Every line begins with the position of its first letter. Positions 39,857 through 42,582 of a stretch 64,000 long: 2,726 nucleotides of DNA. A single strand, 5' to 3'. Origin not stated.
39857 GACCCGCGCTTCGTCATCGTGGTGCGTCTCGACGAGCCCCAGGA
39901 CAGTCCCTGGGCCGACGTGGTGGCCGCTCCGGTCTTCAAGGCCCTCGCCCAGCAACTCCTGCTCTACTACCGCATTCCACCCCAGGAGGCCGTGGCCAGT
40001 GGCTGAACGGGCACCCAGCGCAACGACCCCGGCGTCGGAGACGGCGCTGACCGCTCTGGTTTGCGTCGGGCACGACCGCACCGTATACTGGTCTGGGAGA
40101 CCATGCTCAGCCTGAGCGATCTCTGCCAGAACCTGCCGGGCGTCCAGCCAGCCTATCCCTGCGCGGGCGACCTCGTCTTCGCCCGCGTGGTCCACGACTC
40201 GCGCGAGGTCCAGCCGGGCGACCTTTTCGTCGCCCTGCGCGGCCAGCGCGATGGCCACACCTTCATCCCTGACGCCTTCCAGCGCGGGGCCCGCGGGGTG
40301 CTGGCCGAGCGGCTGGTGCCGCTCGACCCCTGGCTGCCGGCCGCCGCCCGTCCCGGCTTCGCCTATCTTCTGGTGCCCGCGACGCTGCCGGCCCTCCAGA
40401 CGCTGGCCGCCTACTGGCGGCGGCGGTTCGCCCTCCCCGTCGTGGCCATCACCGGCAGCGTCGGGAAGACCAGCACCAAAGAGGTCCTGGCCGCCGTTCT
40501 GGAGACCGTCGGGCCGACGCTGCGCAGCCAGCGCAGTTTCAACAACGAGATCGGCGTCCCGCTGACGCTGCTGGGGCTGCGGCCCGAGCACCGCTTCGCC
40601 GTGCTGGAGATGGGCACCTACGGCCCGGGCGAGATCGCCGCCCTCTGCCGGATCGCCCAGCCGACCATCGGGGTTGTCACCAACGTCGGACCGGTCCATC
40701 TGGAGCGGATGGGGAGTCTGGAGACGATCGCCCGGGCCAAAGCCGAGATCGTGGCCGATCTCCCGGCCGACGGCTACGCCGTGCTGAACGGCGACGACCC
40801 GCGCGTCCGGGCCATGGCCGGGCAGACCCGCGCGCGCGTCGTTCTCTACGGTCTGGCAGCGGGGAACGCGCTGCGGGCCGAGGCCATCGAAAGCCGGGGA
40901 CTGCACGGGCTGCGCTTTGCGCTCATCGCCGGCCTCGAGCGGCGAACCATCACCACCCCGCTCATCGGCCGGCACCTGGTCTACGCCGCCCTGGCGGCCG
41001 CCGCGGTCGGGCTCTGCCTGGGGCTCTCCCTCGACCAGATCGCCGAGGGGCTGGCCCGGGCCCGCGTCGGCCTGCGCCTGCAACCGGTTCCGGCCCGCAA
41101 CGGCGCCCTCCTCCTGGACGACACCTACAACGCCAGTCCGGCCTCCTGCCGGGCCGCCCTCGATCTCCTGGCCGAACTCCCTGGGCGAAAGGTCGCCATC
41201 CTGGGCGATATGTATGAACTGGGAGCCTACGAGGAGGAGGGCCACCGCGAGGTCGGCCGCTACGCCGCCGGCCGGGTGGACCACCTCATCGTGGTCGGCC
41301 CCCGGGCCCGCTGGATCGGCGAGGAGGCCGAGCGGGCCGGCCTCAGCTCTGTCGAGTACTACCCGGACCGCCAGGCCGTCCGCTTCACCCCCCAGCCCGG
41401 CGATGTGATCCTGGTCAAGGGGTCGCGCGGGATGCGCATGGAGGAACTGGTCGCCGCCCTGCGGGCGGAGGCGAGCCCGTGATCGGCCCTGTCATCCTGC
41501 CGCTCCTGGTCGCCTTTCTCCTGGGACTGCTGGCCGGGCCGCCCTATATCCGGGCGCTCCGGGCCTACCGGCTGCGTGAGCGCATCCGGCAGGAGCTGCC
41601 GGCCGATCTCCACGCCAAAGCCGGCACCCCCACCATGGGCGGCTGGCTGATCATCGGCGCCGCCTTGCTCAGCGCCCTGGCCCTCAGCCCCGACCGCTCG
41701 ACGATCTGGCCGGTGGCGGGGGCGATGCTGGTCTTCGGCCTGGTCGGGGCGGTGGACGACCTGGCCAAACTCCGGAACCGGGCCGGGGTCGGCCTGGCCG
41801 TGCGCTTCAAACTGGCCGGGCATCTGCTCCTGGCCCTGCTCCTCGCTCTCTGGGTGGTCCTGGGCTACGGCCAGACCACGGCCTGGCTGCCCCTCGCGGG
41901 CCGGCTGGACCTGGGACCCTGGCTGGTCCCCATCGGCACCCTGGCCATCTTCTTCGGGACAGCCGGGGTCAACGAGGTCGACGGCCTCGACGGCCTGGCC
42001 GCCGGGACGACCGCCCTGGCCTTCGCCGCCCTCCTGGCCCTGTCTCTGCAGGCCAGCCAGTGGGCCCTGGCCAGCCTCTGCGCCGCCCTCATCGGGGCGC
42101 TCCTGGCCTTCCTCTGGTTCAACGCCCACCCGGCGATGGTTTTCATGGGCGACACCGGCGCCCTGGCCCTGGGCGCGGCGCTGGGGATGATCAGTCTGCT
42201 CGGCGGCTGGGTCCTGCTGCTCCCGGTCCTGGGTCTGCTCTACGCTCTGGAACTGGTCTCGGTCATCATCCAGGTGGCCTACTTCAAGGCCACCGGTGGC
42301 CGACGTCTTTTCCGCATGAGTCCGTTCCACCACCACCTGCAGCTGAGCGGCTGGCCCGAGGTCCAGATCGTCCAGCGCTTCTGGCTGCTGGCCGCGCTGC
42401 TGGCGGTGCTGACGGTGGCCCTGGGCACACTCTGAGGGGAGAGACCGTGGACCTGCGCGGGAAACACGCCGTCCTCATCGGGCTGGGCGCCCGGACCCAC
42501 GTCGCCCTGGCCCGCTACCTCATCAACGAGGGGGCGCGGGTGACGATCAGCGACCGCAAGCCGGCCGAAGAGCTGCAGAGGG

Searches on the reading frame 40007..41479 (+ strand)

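Call 51: search_protein_families(library=pfam, proteins=[window:40007-41479:+], max_evalue=0.00001)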
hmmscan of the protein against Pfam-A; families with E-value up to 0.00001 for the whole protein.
window:40007-41479:+ (491 aa): 2 families
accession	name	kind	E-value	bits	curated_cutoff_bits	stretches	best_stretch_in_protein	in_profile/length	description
PF08245.18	Mur_ligase_M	-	8.5e-43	147.1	24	1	148-334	1-199/200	Mur ligase middle domain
PF02875.26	Mur_ligase_C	-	1.1e-21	78.4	28.4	1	357-474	2-127/127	Mur ligase, glutamate ligase domain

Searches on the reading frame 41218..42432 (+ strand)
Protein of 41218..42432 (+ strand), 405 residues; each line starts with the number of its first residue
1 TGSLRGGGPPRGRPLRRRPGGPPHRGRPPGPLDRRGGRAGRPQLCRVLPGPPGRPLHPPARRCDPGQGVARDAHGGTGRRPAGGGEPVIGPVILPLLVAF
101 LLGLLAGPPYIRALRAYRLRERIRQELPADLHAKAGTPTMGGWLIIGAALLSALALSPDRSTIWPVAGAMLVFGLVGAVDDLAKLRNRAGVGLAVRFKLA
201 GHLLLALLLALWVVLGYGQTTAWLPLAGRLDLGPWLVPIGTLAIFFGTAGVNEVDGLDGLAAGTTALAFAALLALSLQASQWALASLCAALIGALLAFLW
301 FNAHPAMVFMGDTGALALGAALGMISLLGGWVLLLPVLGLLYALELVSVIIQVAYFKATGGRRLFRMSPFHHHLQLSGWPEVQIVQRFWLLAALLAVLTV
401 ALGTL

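Call 51: search_protein_families(library=pfam, proteins=[window:41218-42432:+], max_evalue=0.00001)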
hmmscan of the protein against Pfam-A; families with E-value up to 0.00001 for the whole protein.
window:41218-42432:+ (405 aa): 1 family
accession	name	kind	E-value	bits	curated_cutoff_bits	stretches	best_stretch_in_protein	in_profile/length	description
PF00953.26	Glycos_transf_4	-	9.4e-31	107.4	27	1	165-328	3-158/160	Glycosyl transferase family 4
